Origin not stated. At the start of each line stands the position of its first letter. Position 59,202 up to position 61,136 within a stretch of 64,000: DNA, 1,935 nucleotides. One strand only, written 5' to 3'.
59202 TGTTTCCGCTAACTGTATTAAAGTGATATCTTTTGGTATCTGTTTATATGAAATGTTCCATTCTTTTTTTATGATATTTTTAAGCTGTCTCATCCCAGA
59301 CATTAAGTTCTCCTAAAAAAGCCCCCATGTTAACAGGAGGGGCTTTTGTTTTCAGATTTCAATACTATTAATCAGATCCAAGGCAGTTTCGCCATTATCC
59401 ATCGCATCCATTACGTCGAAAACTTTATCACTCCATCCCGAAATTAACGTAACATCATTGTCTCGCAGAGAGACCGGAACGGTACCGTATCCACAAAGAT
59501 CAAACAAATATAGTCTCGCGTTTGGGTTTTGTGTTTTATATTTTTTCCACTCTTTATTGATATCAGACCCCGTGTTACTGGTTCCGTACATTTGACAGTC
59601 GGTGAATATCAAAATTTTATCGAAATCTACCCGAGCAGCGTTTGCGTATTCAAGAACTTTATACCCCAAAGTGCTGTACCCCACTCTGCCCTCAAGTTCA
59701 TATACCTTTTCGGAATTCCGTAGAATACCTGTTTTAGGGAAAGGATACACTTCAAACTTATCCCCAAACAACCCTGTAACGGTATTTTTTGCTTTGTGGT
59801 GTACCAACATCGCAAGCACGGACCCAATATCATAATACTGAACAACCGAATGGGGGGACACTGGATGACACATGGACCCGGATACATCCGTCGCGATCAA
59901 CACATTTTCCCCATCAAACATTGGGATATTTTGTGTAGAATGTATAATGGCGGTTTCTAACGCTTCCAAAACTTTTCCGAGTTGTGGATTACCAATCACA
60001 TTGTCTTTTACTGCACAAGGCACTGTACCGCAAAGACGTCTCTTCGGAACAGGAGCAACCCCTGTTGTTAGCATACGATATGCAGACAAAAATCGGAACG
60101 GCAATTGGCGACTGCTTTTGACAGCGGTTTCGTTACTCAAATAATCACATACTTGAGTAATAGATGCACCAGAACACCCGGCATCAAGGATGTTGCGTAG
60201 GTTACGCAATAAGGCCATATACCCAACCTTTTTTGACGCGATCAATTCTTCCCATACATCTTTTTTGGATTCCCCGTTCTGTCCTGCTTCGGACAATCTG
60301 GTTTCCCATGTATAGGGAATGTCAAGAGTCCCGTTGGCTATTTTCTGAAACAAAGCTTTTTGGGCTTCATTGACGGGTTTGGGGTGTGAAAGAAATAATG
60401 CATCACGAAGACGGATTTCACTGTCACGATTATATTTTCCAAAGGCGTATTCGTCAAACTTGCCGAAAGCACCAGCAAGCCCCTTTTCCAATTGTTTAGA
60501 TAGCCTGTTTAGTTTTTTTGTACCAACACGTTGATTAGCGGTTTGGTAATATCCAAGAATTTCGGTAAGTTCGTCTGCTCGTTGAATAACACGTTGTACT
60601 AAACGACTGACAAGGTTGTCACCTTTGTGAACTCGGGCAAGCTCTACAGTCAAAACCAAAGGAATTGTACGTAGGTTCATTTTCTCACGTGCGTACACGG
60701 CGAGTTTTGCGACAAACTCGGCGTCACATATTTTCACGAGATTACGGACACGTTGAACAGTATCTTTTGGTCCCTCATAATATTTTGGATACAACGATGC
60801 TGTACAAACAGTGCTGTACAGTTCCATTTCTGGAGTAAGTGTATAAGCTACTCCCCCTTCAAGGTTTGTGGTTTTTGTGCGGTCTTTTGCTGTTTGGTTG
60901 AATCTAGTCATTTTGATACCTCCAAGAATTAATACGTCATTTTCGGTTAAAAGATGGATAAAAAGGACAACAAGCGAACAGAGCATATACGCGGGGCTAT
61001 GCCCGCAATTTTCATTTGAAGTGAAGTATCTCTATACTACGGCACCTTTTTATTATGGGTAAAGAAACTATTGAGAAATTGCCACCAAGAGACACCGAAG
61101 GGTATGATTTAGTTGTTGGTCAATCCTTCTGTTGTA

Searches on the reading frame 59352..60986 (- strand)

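Call 26: search_protein_families(library=phrogs, proteins=[window:59352-60986:-], max_evalue=0.001)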
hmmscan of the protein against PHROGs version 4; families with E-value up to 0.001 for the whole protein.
window:59352-60986:- (544 aa): 1 family
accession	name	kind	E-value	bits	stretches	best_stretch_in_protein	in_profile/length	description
phrog_850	-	DNA, RNA and nucleotide metabolism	2e-57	196.1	1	26-541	1-471/476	RNA-binding protein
